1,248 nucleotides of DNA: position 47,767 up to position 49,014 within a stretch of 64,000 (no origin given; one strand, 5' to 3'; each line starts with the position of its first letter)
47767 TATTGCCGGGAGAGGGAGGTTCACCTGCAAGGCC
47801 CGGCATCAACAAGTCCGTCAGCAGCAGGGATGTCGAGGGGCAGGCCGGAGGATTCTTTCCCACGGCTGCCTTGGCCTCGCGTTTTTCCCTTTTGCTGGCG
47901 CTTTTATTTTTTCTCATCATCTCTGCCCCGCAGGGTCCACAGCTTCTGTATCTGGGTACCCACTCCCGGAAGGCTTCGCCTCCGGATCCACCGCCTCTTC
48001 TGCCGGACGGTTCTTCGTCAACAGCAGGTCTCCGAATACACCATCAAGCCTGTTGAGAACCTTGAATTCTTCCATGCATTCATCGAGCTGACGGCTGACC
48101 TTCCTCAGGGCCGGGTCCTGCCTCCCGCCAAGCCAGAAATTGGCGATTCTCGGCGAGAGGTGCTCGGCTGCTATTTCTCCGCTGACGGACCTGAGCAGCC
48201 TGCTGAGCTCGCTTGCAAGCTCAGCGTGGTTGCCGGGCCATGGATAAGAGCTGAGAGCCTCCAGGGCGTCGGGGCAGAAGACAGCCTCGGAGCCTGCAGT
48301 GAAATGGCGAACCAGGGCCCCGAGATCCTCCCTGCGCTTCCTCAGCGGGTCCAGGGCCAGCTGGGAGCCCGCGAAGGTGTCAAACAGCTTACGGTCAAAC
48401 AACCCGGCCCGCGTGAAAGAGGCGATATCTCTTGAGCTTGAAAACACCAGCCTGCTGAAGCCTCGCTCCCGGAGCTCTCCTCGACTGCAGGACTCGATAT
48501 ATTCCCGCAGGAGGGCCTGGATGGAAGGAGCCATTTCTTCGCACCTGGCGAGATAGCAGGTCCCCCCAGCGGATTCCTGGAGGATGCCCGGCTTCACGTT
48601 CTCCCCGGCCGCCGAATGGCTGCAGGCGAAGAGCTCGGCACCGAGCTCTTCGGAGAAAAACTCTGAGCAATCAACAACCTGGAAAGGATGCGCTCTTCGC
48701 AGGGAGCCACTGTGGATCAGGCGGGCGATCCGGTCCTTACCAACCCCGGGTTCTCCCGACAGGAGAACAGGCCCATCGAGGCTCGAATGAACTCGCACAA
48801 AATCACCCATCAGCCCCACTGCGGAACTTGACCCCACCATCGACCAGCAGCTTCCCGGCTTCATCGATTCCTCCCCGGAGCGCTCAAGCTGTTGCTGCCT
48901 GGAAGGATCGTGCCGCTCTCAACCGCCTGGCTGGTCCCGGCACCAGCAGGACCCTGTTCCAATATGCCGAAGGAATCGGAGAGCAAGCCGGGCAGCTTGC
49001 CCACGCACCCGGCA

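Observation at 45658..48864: Three-gene operon: ATPase-dead, GAFTGA-less EBP-like AAA+ protein, HD-GYP phosphodiesterase and FleQ-like sigma-54 activator with a non-phosphorylatable receiver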

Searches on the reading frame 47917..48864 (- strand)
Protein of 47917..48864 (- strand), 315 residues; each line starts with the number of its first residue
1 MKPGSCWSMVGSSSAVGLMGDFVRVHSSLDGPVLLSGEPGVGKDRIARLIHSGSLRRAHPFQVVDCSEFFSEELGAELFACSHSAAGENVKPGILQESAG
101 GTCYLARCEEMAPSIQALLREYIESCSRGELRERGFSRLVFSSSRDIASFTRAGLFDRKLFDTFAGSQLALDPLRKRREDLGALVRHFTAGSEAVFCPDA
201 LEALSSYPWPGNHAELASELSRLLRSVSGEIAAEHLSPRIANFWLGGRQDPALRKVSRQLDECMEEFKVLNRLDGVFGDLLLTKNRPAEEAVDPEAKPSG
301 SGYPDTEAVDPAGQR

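Call 3: search_protein_families(library=pfam, proteins=[window:47917-48864:-], max_evalue=0.01)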
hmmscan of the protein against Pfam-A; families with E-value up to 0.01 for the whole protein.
window:47917-48864:- (315 aa): 4 families
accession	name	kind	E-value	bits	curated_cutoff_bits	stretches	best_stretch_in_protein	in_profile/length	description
PF00158.32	Sigma54_activat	-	2.5e-17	63.5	20.2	1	18-163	10-161/168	Sigma-54 interaction domain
PF14532.12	Sigma54_activ_2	-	6e-15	56.1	25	1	10-174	1-138/138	Sigma-54 interaction domain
PF25601.1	AAA_lid_14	-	1.5e-08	34.8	27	1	175-241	1-75/87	AAA+ ATPase lid domain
PF06068.19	TIP49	-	0.0027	17.4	23.8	1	14-74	34-93/347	TIP49 P-loop domain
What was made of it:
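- On Bacterial enhancer-binding protein (sigma-54 activator): protein 1 (pEBP): PF00158 scores E 2.5e-17 and PF25601 E 1.5e-8 (call 3).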

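Call 4: search_protein_families(library=ncbifam, proteins=[window:47917-48864:-], max_evalue=0.01)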
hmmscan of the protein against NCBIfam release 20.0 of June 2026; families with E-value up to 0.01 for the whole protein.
window:47917-48864:- (315 aa): 26 families (the best 25 are shown)
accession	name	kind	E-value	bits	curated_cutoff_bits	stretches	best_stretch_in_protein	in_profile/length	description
NF008485.2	PRK11388.1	equivalog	4.6e-30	104.5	551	1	30-240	355-575/643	dihydroxyacetone kinase operon transcriptional regulator DhaR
NF051870.1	NAssimRespRegNtrX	equivalog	5.6e-29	101.3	600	1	8-231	140-372/452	nitrogen assimilation response regulator NtrX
TIGR01817.1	nifA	equivalog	6.3e-24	84.6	528.85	1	8-222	197-423/534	nif-specific transcriptional activator NifA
NF008469.0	PRK11361.1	equivalog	1.3e-23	83.5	714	1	19-265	156-415/461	acetoacetate metabolism transcriptional regulator AtoC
NF007689.0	PRK10365.1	equivalog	2e-23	82.9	760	1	5-236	137-381/441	sigma-54-dependent response regulator transcription factor ZraR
NF041906.1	V4R_TF_MobR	exception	4e-22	78.4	999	1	8-241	233-481/544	phenol degradation transcriptional regulator MobR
TIGR02974.1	phageshock_pspF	equivalog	6.4e-22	78.2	443.55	1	10-226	2-232/336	phage shock protein operon transcriptional activator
NF038308.1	RNA_repair_RtcR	equivalog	6.6e-21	74.7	650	1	23-247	197-443/530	RNA repair transcriptional activator RtcR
TIGR01818.1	ntrC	equivalog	1.9e-20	73.1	558.6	1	30-240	157-381/463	nitrogen regulation protein NR(I)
TIGR02329.1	propionate_PrpR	equivalog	1.5e-19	70.1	499.2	1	9-229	214-452/526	propionate catabolism operon regulatory protein PrpR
NF008085.0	PRK10820.1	equivalog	1.5e-19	70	576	1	24-229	221-439/520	transcriptional regulator TyrR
NF003451.0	PRK05022.1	equivalog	2.4e-19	69.5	476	1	8-223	191-419/512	nitric oxide reductase transcriptional regulator NorR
TIGR02915.1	PEP_resp_reg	equivalog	4e-19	68.8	502.6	1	19-234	151-380/445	PEP-CTERM-box response regulator transcription factor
NF050807.1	TransRegFlbDCaul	equivalog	1.4e-18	67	750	1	30-234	141-359/454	sigma-54-dependent transcriptional regulator FlbD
NF041552.1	TF_PrdR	equivalog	4.3e-17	61.7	795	1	24-237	284-511/577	sigma-54 dependent transcriptional regulator PrdR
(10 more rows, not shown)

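Call 5: search_solved_structures(query=window:47917-48864:-, show_alignments=3, max_evalue=0.001)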
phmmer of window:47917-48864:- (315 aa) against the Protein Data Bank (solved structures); distinct sequences matched with E-value up to 0.001: 35.
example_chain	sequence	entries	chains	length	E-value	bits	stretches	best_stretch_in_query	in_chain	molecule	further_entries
1ojl_A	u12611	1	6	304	1.5e-22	83.4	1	9-238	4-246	TRANSCRIPTIONAL REGULATORY PROTEIN ZRAR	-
4l4u_A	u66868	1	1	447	1.7e-21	80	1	26-229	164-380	Transcriptional regulator (NtrC family)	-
1ny6_A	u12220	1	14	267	2e-21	79.7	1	26-226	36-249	transcriptional regulator (NtrC family)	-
4ly6_A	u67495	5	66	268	2e-21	79.7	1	26-226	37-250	Transcriptional regulator (NtrC family)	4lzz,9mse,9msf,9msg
3m0e_A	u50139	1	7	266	2.7e-21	79.3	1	26-226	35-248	Transcriptional regulator (NtrC family)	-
6iy8_A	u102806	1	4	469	4.7e-21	78.5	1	32-239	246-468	Positive regulator CapR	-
1ny5_A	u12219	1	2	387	5.9e-21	78.2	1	26-226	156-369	transcriptional regulator (NtrC family)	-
6lua_A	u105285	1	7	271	1.5e-20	76.8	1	27-236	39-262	Flagellar regulatory protein C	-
6luf_A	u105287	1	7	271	5.6e-20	74.9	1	27-236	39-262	Flagellar regulatory protein C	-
4qhs_A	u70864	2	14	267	7.3e-20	74.6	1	27-236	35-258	Flagellar regulatory protein C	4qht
5m7n_A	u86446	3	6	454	3.8e-19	72.2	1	4-232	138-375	Nitrogen assimilation regulatory protein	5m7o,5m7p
7v2b_A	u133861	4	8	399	1.2e-17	67.3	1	8-224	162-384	VpsR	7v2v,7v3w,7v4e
6jdi_A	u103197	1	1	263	2.2e-17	66.4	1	8-224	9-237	Nitrogen assimilation regulatory protein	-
6jdl_A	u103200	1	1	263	2.2e-17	66.4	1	8-224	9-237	Nitrogen assimilation regulatory protein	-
2c9c_A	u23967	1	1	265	2.5e-17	66.3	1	27-222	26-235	PSP OPERON TRANSCRIPTIONAL ACTIVATOR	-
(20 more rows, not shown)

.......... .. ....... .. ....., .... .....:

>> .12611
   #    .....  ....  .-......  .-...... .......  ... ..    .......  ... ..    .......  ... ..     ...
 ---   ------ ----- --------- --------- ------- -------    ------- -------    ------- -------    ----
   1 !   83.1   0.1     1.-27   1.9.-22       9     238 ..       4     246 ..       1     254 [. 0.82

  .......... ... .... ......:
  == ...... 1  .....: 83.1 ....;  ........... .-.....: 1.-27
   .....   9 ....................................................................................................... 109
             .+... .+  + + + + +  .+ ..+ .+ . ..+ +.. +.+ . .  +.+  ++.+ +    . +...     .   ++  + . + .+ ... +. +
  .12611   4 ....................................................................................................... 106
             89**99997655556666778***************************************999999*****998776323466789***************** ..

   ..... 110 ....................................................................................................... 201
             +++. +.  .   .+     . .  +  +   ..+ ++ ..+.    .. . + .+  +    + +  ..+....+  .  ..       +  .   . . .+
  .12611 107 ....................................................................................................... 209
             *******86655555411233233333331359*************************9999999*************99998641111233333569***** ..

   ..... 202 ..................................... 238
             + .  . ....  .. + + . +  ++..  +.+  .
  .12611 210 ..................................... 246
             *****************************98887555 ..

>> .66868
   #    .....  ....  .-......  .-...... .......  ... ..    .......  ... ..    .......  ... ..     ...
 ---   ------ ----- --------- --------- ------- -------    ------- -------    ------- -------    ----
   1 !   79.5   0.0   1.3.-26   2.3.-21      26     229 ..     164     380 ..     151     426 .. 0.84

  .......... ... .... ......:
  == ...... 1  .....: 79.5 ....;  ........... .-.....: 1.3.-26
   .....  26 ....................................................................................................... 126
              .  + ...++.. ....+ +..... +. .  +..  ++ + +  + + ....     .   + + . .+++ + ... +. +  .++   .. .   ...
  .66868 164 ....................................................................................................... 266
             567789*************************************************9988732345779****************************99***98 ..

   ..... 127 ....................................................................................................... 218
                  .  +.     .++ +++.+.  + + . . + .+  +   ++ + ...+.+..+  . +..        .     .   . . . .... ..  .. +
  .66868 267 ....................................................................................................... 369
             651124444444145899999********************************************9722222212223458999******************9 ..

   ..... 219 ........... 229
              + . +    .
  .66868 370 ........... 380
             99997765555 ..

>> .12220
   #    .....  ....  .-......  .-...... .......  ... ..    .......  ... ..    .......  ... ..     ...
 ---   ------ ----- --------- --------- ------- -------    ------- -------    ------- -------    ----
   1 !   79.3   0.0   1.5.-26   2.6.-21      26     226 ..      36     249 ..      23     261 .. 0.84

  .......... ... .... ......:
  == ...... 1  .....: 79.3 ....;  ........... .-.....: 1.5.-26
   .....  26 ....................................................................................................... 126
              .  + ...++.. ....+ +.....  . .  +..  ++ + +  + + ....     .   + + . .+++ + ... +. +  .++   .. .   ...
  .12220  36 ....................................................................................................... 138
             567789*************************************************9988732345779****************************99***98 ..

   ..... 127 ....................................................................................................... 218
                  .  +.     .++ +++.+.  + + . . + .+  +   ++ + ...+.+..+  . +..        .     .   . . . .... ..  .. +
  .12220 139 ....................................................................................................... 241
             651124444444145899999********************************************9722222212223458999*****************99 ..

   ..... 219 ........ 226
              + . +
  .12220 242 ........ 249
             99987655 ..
